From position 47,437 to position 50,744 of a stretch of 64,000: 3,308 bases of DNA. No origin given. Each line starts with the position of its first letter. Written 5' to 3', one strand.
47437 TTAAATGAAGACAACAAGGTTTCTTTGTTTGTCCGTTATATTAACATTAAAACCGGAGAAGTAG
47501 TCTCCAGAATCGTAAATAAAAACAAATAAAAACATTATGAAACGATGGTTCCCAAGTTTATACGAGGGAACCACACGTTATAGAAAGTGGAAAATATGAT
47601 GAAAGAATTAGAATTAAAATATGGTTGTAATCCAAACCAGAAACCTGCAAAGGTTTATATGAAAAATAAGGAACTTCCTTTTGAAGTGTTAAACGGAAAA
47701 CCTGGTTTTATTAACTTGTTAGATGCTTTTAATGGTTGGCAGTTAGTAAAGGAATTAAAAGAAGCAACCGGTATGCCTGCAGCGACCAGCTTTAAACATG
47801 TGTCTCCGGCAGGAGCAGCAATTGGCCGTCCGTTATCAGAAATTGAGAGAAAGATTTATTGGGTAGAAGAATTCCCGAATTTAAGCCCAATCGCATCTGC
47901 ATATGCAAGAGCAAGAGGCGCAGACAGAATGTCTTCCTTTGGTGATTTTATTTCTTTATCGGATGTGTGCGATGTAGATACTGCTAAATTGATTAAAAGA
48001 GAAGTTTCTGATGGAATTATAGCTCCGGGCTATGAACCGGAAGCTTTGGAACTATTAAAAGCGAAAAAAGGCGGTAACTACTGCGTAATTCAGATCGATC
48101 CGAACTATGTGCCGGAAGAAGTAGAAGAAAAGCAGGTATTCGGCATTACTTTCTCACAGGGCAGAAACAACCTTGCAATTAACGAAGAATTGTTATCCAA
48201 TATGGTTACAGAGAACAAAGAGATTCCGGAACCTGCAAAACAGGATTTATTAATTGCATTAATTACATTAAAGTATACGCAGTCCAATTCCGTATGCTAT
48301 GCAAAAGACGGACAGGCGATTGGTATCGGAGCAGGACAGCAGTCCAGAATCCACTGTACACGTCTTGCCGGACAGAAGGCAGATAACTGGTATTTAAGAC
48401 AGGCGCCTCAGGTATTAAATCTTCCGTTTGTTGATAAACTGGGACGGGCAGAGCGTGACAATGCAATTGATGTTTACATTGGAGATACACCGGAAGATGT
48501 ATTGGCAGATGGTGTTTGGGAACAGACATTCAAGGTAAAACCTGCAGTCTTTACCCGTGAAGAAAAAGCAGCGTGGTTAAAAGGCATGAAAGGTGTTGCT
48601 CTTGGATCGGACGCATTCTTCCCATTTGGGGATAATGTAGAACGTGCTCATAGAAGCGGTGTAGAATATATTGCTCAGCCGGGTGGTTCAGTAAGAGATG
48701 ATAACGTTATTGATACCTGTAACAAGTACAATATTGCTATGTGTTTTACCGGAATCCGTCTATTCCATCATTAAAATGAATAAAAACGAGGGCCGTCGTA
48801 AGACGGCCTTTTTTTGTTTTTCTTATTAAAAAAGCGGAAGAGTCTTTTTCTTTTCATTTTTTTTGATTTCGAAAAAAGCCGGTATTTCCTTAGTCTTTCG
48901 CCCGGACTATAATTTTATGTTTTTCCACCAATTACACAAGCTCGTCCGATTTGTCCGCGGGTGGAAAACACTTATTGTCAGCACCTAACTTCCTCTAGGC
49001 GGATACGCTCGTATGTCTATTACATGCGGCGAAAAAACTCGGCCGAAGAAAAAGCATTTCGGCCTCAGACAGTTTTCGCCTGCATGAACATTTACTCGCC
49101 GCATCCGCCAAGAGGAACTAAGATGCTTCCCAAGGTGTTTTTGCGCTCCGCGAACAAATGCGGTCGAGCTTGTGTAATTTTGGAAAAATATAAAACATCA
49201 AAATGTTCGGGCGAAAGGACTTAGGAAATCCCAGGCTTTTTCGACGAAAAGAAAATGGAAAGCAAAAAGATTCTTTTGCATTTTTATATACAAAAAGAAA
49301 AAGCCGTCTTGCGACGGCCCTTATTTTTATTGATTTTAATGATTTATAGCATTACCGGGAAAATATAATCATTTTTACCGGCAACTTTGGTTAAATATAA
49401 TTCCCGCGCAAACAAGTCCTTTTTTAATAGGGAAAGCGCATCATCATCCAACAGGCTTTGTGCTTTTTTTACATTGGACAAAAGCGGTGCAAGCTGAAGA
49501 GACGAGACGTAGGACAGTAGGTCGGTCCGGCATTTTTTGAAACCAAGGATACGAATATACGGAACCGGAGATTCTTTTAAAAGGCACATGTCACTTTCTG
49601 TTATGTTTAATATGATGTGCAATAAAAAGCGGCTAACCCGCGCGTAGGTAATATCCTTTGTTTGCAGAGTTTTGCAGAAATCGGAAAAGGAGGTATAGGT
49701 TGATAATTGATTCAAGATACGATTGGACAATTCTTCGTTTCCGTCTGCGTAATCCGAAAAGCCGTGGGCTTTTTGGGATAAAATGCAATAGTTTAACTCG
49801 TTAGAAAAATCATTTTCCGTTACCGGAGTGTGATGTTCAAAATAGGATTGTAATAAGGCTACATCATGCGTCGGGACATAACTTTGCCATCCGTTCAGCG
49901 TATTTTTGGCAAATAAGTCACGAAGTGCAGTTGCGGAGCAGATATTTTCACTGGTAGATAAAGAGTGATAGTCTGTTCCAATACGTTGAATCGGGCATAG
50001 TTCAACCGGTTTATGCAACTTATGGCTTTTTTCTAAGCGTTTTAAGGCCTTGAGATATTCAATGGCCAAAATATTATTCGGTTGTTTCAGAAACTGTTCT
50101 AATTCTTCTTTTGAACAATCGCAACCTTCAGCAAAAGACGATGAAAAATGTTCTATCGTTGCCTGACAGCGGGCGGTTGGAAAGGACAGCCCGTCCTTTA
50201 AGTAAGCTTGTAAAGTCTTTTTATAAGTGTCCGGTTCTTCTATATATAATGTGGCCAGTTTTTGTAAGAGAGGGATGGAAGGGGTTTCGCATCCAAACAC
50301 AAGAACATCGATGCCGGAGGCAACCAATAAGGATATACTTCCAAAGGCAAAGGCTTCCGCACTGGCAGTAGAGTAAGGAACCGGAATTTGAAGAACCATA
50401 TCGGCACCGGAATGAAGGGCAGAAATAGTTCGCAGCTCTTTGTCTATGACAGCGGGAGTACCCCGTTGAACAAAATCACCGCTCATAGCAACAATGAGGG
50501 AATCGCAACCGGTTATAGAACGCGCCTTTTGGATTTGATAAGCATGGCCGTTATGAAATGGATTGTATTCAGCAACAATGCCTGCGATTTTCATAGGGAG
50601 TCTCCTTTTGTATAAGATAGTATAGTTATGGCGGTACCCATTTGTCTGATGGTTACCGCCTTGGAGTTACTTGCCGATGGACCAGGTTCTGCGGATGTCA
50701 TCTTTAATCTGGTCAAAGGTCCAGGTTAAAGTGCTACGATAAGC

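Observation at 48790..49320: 531-bp imperfect palindrome with ~255-bp arms, capped by inverted terminators, between convergent purH and tmcAL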

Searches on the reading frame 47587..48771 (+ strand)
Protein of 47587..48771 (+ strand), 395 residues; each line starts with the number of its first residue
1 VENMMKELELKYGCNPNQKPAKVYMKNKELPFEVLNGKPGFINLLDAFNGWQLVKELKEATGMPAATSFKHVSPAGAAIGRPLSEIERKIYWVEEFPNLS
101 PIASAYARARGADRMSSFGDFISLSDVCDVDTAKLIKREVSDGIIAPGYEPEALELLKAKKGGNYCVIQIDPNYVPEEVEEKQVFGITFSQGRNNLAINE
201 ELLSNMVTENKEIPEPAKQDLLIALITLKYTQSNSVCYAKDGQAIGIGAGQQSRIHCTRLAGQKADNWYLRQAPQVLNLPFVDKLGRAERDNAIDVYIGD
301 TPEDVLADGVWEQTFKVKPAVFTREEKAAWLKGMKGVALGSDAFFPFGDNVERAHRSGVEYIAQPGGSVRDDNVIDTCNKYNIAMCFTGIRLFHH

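Call 34: find_encoding_contigs(protein=window:47587-48771:+, flank=2500, max_places=10)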
Protein window:47587-48771:+ (395 aa): no gene with exactly this product is on record in the collection.

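Call 73: find_homologous_proteins(query=window:47596-48771:+, max_evalue=1e-150)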
Query window:47596-48771:+ (392 aa): 8000 proteins with E <= 1e-150 among 8000 candidates; the best 120 are listed.
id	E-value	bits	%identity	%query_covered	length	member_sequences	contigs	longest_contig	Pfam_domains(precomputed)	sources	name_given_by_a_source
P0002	2.3e-265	898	100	100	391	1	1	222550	PF01808.25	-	-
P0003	2.1e-258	875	97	100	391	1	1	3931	PF01808.25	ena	-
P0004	1.7e-250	849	94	100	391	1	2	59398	PF01808.25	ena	-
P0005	3.0e-249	844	94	100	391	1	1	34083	PF01808.25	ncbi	-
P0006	1.5e-247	839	93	100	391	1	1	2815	PF01808.25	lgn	-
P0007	2.1e-241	819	90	100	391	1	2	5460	PF01808.25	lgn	-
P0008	3.2e-235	798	79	100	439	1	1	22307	PF01808.25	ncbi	-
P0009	5.9e-220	748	82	100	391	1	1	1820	PF01808.25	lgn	-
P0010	1.1e-219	747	82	100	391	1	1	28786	PF01808.25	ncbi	-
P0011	4.0e-219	745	82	100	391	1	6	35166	PF01808.25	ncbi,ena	-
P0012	4.4e-219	745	82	100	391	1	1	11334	PF01808.25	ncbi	-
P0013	7.4e-219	744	81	100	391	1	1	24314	PF01808.25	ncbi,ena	-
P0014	7.5e-219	744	81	100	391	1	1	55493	PF01808.25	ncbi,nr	ncbi:MAG: phosphoribosylaminoimidazolecarboxamide formyltransferase [Lachnospiraceae bacterium]|nr:p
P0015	1.9e-218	743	82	100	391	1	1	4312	PF01808.25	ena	-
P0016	1.9e-218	743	81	100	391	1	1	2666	PF01808.25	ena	-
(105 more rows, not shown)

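Call 74: find_encoding_contigs(protein=P0003, flank=2500, max_places=4)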
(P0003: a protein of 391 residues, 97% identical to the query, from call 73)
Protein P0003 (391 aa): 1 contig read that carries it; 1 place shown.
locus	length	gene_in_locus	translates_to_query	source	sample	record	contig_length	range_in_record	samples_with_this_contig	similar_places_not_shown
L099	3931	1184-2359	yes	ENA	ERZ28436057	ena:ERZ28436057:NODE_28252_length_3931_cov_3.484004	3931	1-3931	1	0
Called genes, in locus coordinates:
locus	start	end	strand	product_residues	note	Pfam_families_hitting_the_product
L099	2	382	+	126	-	?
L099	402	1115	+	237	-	PF07826:IMP_cyclohyd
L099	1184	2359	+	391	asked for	PF01808:AICARFT_IMPCHas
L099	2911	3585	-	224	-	PF04607:RelA_SpoT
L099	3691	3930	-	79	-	?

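Call 75: find_encoding_contigs(protein=P0004, flank=2500, max_places=4)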
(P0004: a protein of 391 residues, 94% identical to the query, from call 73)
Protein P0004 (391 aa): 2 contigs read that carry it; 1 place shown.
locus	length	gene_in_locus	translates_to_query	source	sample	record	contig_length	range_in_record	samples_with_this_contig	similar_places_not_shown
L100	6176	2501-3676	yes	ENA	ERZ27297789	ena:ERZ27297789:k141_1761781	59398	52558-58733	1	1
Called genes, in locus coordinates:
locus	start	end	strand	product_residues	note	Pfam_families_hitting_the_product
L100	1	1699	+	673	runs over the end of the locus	PF02743:dCache_1 (weak), PF10046:BLOC1_2 (faint), PF22673:MCP-like_PDC_1 (faint), PF00672:HAMP (weak), PF00015:MCPsignal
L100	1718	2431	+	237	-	PF07826:IMP_cyclohyd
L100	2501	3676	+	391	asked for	PF01808:AICARFT_IMPCHas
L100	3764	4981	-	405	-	PF05636:HIGH_NTase1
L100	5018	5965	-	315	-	PF13529:Peptidase_C39_2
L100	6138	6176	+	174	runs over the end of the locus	PF02620:YceD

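Call 76: find_encoding_contigs(protein=P0006, flank=2500, max_places=4)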
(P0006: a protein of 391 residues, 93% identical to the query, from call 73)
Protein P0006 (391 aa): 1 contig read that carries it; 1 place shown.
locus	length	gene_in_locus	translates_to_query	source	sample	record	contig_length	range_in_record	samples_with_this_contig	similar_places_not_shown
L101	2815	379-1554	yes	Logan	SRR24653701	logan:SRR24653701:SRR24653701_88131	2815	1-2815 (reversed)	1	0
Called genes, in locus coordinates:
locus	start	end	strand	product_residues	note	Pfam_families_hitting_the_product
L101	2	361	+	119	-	?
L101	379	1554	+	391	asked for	PF01808:AICARFT_IMPCHas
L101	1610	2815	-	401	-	?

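Call 77: find_encoding_contigs(protein=P0007, flank=2500, max_places=4)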
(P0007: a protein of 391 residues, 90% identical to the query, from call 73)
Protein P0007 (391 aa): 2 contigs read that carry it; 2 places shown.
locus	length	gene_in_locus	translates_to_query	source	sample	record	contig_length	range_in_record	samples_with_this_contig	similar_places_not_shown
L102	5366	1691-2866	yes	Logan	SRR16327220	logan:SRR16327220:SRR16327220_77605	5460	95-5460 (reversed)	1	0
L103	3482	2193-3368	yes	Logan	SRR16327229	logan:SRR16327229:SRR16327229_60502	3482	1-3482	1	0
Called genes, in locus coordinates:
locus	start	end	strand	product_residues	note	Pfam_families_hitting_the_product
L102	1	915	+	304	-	?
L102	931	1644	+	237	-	PF07826:IMP_cyclohyd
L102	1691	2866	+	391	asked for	PF01808:AICARFT_IMPCHas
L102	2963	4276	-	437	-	PF05636:HIGH_NTase1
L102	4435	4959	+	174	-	PF02620:YceD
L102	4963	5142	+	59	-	PF01783:Ribosomal_L32p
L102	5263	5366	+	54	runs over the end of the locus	PF00669:Flagellin_N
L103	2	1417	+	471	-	?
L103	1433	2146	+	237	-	PF07826:IMP_cyclohyd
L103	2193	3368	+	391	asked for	PF01808:AICARFT_IMPCHas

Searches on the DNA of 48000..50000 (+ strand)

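Call 4: search_rna_families(source=window, start=48000, end=50000, threshold=evalue, max_evalue=10, show_alignments=3)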
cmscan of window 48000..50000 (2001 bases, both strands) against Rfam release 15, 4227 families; matches with E-value up to 10: 38.
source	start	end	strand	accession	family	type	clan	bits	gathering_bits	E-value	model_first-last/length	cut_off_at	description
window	49264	49344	-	RF02434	SpF39_sRNA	Gene; sRNA;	-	24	60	4.1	1-109/109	no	Streptococcus sRNA SpF39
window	48773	48863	-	RF00327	snoZ194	Gene; snRNA; snoRNA; CD-box;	-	23.1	50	0.76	1-108/108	no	Small nucleolar RNA Z194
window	48758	48818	+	RF04319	BTncRNA_FopS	Gene; sRNA;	-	22.8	56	1.4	1-71/71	no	Bacteroidetes FopS (family of paralogous sRNAs)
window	48756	48901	+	RF04180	BTnc231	Gene; sRNA;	-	22.6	80.4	0.079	1-154/154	no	Bacteroides sRNA BTnc231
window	48742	48879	+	RF02909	rli117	Gene; sRNA;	-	22.3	87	0.0073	121-265/272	no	Listeria sRNA rli117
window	48780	48863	+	RF01808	MicX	Gene; sRNA;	-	21.5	75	0.057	1-194/194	no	MicX Vibrio cholerae sRNA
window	49291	49368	-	RF02059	STnc50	Gene; sRNA;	-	21.5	55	1.5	1-84/84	no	Salmonella enterica sRNA STnc40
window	48698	48823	-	RF01808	MicX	Gene; sRNA;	-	21.1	75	0.074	1-194/194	no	MicX Vibrio cholerae sRNA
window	48695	48816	+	RF04184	BTnc060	Gene; sRNA;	-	20.7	228.9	2.5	1-213/213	no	Bacteroides sRNA BTnc060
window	48772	48912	-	RF03532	SQ2397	Cis-reg;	-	20.5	100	1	1-243/243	no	Cis-regulator of HTH transcription factor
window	48747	48819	+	RF02059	STnc50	Gene; sRNA;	-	20.5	55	2.5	1-84/84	no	Salmonella enterica sRNA STnc40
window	49285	49380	-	RF00121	MicC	Gene; sRNA;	-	20.5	90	5.4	1-123/123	no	MicC RNA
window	48718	48821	+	RF00558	L20_leader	Cis-reg; leader;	-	20.1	58.7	0.66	1-127/127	no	Ribosomal protein L20 leader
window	48996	49093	+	RF01629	ceN39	Gene; snRNA; snoRNA; HACA-box;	-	19.9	35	0.28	1-131/131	no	Nematode snoRNA ceN39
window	49249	49333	-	RF01808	MicX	Gene; sRNA;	-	19.6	75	0.19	1-194/194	no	MicX Vibrio cholerae sRNA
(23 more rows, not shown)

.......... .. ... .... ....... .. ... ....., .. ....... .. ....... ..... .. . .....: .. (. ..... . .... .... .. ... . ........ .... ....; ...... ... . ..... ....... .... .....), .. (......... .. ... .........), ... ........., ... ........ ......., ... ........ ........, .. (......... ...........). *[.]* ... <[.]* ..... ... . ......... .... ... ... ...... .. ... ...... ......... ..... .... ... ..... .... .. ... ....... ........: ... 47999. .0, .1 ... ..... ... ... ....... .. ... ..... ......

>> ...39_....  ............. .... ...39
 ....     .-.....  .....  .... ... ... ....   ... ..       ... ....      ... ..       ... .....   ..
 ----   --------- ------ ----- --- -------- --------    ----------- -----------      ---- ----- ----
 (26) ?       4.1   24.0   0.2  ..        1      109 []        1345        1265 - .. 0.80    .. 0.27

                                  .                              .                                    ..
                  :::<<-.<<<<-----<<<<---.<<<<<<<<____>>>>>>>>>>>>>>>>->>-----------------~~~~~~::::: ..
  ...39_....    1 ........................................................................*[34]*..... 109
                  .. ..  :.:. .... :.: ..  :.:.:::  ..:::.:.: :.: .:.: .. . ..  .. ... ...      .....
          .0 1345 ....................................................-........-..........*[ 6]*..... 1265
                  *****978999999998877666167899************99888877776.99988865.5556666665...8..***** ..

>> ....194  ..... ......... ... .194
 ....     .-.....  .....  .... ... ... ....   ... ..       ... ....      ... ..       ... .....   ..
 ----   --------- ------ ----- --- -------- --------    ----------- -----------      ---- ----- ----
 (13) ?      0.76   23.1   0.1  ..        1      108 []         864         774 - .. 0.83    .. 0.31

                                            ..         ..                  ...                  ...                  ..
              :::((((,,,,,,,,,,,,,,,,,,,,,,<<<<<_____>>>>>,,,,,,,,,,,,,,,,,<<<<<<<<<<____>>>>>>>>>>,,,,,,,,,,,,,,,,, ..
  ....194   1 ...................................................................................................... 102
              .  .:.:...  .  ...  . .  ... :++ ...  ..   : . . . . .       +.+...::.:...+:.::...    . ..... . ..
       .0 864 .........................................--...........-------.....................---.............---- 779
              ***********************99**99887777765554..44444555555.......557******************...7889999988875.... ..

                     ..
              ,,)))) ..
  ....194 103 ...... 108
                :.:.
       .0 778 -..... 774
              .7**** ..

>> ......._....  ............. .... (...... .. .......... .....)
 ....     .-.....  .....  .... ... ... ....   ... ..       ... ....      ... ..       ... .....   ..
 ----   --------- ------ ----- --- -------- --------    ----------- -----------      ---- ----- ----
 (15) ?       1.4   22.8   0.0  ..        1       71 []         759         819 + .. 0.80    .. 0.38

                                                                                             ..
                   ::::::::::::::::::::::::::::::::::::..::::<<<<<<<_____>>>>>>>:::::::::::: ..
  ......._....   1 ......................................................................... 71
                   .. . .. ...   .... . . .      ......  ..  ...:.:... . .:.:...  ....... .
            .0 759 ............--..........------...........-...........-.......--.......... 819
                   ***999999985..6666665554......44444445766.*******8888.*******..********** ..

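Call 53: search_dna_similar(query=window:48850-49265:+, collection=phages, mode=distant, max_evalue=0.001)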
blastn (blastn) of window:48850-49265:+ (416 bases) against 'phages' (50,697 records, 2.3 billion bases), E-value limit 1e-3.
No match.

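Call 54: search_dna_similar(query=window:48850-49265:+, collection=plasmids, mode=distant, max_evalue=0.001)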
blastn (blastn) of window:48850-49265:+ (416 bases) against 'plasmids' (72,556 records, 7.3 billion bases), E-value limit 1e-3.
No match.

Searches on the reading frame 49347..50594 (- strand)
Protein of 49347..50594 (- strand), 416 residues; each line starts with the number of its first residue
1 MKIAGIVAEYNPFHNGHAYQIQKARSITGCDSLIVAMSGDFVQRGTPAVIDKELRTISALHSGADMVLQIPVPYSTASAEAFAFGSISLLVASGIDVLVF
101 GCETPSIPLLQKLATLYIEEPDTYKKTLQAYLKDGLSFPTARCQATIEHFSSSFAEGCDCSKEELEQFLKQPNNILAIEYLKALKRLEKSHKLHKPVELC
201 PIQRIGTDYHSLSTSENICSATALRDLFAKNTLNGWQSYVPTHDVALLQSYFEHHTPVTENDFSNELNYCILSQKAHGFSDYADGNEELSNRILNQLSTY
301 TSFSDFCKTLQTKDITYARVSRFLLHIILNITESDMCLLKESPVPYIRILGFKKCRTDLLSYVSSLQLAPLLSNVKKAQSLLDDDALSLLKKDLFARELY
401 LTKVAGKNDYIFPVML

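Call 37: find_encoding_contigs(protein=window:49347-50594:-, flank=2500, max_places=10)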
Protein window:49347-50594:- (416 aa): no gene with exactly this product is on record in the collection.
